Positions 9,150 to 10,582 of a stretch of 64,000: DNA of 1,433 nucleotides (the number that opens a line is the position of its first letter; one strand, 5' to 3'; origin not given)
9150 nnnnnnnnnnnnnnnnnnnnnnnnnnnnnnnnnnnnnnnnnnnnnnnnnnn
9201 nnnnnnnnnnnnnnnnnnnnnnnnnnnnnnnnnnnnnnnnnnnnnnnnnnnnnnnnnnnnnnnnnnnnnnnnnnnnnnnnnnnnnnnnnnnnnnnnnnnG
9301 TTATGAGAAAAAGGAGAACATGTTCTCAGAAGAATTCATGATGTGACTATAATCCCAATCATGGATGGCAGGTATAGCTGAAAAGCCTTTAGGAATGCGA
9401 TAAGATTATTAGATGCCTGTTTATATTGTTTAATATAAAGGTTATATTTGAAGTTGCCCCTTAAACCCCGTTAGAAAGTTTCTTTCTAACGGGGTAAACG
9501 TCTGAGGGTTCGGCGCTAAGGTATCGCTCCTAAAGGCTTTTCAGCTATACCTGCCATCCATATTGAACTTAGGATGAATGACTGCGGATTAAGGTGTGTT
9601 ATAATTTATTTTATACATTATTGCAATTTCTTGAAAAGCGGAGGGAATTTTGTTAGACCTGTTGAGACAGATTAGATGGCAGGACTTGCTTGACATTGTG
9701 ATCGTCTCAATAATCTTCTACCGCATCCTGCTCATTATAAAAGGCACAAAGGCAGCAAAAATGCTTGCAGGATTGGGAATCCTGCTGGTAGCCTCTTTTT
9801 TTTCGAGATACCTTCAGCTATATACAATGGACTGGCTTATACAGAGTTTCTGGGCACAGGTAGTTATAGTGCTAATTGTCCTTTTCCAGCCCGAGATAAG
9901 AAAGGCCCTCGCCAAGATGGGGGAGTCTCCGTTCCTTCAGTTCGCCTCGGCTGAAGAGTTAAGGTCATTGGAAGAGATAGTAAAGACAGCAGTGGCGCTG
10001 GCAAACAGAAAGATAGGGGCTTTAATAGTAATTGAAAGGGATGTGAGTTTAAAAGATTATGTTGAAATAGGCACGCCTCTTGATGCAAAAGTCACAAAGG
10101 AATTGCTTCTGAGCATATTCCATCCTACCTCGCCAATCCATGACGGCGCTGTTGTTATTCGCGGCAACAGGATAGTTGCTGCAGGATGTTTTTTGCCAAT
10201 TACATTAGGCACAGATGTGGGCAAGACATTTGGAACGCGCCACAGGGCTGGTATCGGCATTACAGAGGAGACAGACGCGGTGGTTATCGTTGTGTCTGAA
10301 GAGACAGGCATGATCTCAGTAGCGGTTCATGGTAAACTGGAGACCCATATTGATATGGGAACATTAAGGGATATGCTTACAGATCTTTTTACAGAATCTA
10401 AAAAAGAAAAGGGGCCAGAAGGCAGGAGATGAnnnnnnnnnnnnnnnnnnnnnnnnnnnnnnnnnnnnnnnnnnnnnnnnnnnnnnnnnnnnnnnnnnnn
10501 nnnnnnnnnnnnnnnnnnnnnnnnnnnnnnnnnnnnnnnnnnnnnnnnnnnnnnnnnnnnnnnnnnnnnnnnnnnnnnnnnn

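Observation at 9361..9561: Three-copy structured element: conserved core closed by long stems that differ between copies but stay complementary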

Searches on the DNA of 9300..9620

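Call 9: search_rna_families(source=window, start=9300, end=9620, threshold=evalue, max_evalue=10, show_alignments=2)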
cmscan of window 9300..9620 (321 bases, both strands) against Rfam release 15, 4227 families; matches with E-value up to 10: 7.
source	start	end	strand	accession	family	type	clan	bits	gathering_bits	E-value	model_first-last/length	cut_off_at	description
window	9362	9562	-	RF04156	MIR2670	Gene; miRNA;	-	28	117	0.00037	1-200/200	no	MIR2670 microRNA precursor family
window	9360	9499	+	RF01470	rli38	Gene; sRNA;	-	20.4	49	1.4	1-150/150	no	Listeria sRNA rli38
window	9354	9567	-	RF00661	mir-31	Gene; miRNA;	CL00133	15.2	51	1.1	1-83/83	no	mir-31 microRNA precursor family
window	9365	9444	+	RF02922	RAGATH-32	Cis-reg;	-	12.2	41.8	2.2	1-78/78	no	RAGATH-32 RNA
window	9530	9580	+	RF00032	Histone3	Cis-reg;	-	11.3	34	7.2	1-46/46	no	Histone 3' UTR stem-loop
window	9511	9556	+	RF02940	COG3860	Cis-reg;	-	10.8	42.5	5.6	1-54/54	no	COG3860 RNA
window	9376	9566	+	RF01946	KCNQ1OT1_1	Gene; lncRNA;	-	9.5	70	0.15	262-464/464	no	KCNQ1 overlapping transcript 1 conserved region 1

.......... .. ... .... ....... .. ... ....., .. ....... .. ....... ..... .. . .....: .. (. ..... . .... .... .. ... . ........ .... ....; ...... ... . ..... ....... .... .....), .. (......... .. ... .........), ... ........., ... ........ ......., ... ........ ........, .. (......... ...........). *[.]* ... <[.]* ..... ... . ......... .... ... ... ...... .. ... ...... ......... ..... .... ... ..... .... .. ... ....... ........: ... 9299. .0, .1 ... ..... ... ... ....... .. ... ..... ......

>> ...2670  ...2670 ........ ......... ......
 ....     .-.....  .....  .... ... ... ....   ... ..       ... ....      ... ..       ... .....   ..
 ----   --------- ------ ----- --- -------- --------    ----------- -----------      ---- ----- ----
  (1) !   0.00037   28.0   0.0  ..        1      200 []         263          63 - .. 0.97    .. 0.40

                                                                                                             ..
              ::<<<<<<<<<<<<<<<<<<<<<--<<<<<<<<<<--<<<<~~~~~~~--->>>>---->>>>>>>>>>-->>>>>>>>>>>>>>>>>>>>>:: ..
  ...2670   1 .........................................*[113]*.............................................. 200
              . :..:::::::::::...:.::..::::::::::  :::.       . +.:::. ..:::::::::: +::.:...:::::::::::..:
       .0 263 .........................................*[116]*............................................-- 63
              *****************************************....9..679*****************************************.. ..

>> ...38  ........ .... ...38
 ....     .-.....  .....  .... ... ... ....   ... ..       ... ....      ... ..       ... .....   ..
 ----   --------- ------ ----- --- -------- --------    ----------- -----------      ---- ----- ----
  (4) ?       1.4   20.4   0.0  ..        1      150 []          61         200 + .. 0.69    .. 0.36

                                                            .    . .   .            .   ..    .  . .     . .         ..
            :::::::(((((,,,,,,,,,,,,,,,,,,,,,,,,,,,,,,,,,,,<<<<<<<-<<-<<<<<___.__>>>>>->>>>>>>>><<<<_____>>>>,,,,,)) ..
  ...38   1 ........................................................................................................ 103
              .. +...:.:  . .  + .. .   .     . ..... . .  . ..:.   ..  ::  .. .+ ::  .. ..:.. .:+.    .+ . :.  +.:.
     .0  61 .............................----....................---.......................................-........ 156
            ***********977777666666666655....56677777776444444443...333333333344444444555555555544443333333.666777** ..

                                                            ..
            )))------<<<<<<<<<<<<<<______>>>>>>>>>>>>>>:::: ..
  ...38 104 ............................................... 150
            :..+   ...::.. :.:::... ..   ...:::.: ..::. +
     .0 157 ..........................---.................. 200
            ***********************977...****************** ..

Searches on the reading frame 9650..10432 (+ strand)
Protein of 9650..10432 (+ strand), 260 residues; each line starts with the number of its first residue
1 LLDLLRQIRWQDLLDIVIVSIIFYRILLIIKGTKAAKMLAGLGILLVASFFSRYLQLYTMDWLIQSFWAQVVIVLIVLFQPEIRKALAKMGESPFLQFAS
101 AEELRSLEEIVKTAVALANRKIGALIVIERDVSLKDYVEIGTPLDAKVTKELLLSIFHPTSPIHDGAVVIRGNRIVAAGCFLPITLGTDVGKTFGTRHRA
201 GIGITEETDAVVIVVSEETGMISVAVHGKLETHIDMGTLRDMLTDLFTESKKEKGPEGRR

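Call 56: find_homologous_proteins(query=window:9650-10432:+, max_evalue=1e-60)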
Query window:9650-10432:+ (260 aa): 3487 proteins with E <= 1e-60 among 8000 candidates; the best 120 are listed.
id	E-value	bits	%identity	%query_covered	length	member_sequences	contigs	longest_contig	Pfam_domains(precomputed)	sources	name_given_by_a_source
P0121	3.5e-161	552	100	100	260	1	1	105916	PF02457.22,PF19293.5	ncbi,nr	ncbi:MAG: diadenylate cyclase CdaA [Thermodesulfovibrionales bacterium]|nr:diadenylate cyclase CdaA 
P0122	9.2e-142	489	88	100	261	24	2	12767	PF02457.22,PF19293.5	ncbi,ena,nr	ncbi:MAG: diadenylate cyclase CdaA [Nitrospiraceae bacterium]|nr:diadenylate cyclase CdaA [Nitrospir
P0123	1.1e-141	489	90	98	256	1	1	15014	PF02457.22,PF19293.5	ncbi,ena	-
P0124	1.3e-141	488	88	100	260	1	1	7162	PF02457.22,PF19293.5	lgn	-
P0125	4.3e-141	487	88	98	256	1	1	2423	PF02457.22,PF19293.5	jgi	jgi:diadenylate cyclase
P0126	5.8e-141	486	87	100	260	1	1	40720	PF02457.22,PF19293.5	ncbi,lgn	-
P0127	1.2e-139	482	88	99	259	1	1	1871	PF02457.22,PF19293.5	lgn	-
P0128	1.9e-139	481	87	95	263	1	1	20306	PF02457.22,PF19293.5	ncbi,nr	ncbi:MAG: TIGR00159 family protein [Nitrospirae bacterium]|nr:TIGR00159 family protein [Nitrospirota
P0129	1.9e-139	481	85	100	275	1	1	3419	PF02457.22,PF19293.5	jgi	jgi:diadenylate cyclase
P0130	2.1e-139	481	87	100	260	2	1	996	PF02457.22,PF19293.5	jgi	jgi:diadenylate cyclase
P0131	2.4e-139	481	86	95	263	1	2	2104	PF02457.22,PF19293.5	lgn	-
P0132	9.6e-139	479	86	99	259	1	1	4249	PF02457.22,PF19293.5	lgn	-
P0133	1.3e-138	479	85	95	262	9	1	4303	PF02457.22,PF19293.5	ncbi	-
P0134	2.7e-138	478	86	95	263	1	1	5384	PF02457.22,PF19293.5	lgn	-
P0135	4.6e-138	477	85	95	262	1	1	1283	PF02457.22,PF19293.5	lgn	-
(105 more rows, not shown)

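Call 57: find_encoding_contigs(protein=P0126, flank=6000, max_places=3)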
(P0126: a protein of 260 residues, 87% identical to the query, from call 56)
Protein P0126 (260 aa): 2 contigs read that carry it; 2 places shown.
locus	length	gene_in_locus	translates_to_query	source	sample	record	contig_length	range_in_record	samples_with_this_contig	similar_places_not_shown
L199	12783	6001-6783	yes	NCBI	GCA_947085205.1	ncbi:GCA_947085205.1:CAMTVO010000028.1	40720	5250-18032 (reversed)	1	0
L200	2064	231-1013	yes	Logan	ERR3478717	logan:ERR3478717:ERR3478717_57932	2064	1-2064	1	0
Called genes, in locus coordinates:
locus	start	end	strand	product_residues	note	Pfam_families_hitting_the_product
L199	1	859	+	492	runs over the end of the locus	PF00361:Proton_antipo_M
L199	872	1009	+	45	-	-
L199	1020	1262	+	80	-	-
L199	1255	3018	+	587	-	PF00361:Proton_antipo_M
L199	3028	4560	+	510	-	PF00361:Proton_antipo_M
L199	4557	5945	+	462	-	PF00361:Proton_antipo_M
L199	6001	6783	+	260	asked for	PF19293:CdaA_N, PF02457:DAC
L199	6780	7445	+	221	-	PF07949:YbbR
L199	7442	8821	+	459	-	PF02878:PGM_PMM_I, PF02879:PGM_PMM_II, PF02880:PGM_PMM_III, PF00408:PGM_PMM_IV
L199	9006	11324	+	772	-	PF03772:Competence, PF00753:Lactamase_B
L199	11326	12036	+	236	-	PF00117:GATase, PF07685:GATase_3 (weak)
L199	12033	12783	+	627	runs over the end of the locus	PF00009:GTP_EFTU, PF01926:MMR_HSR1 (weak), PF03144:GTP_EFTU_D2, PF25461:Beta-barrel_SelB, PF21440:aSelB_III (faint), PF09106:WHD_2nd_SelB (weak), PF09107:WHD_3rd_SelB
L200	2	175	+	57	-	?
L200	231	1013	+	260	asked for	PF19293:CdaA_N, PF02457:DAC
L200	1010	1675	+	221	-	PF07949:YbbR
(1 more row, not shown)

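Call 58: find_encoding_contigs(protein=P0123, flank=6000, max_places=3)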
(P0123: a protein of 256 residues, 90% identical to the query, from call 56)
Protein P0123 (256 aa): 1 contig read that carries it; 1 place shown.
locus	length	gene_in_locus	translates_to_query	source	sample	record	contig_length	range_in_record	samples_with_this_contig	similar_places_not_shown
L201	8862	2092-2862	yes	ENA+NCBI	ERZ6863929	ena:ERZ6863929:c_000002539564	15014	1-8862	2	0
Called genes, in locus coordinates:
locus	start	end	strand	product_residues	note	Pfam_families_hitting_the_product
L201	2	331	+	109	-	?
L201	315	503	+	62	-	PF00696:AA_kinase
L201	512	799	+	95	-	-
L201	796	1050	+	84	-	PF01472:PUA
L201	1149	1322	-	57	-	PF07927:HicA_toxin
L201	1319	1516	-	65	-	-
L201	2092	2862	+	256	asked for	PF19293:CdaA_N, PF02457:DAC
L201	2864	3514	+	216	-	PF07949:YbbR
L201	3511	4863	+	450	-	PF02878:PGM_PMM_I, PF02879:PGM_PMM_II, PF02880:PGM_PMM_III, PF00408:PGM_PMM_IV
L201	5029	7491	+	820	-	PF03772:Competence, PF00753:Lactamase_B, PF12706:Lactamase_B_2 (faint)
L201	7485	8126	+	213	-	PF00117:GATase, PF07685:GATase_3 (faint)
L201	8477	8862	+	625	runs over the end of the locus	PF00009:GTP_EFTU, PF01926:MMR_HSR1 (weak), PF03144:GTP_EFTU_D2, PF25461:Beta-barrel_SelB, PF21440:aSelB_III (weak), PF09106:WHD_2nd_SelB (weak), PF09107:WHD_3rd_SelB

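Call 59: find_encoding_contigs(protein=P0122, flank=6000, max_places=4)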
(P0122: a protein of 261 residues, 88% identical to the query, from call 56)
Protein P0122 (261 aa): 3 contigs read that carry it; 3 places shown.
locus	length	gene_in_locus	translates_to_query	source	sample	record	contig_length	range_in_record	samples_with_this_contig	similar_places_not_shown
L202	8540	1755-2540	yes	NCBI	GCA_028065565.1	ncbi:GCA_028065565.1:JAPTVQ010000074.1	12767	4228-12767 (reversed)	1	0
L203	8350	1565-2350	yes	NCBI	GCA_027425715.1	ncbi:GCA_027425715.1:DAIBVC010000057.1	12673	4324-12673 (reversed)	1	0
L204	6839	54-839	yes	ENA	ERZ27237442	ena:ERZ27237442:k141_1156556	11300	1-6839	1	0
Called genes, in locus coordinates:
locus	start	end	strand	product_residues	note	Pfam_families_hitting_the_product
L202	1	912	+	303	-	PF03023:MurJ, PF13440:Polysacc_synt_3 (weak), PF01554:MatE (weak)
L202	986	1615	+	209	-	PF00753:Lactamase_B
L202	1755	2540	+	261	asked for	PF19293:CdaA_N, PF02457:DAC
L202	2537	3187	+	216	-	PF07949:YbbR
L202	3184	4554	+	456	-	PF02878:PGM_PMM_I, PF02879:PGM_PMM_II, PF02880:PGM_PMM_III, PF00408:PGM_PMM_IV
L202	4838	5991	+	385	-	PF03772:Competence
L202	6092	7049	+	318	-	PF00753:Lactamase_B, PF12706:Lactamase_B_2 (weak)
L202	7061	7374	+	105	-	PF00117:GATase, PF07685:GATase_3 (weak)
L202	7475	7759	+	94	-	PF00117:GATase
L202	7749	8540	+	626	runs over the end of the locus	PF00009:GTP_EFTU, PF01926:MMR_HSR1 (weak), PF03144:GTP_EFTU_D2, PF21440:aSelB_III (weak), PF25461:Beta-barrel_SelB, PF09106:WHD_2nd_SelB (weak), PF09107:WHD_3rd_SelB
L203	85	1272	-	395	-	PF00872:Transposase_mut, PF10551:MULE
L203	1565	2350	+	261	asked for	PF19293:CdaA_N, PF02457:DAC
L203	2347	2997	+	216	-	PF07949:YbbR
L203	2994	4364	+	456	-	PF02878:PGM_PMM_I, PF02879:PGM_PMM_II, PF02880:PGM_PMM_III, PF00408:PGM_PMM_IV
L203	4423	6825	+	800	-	PF03772:Competence, PF00753:Lactamase_B, PF12706:Lactamase_B_2 (weak)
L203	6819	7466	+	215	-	PF00117:GATase, PF07685:GATase_3 (faint)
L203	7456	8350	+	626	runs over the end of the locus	PF00009:GTP_EFTU, PF01926:MMR_HSR1 (weak), PF03144:GTP_EFTU_D2, PF21440:aSelB_III (weak), PF25461:Beta-barrel_SelB, PF09106:WHD_2nd_SelB (weak), PF09107:WHD_3rd_SelB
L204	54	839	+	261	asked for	PF19293:CdaA_N, PF02457:DAC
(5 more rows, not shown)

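Call 82: search_protein_families(library=pfam, proteins=[window:9650-10432:+], max_evalue=0.001)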
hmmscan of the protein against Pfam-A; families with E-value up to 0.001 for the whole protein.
window:9650-10432:+ (260 aa): 2 families
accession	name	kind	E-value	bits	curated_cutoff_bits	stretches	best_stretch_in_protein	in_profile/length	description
PF02457.21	DAC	-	6.8e-44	148.7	27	1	114-230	4-119/119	DisA bacterial checkpoint controller nucleotide-binding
PF19293.4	CdaA_N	-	2.6e-07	31.2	23.8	1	7-83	4-81/81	CdaA N-terminal transmembrane domain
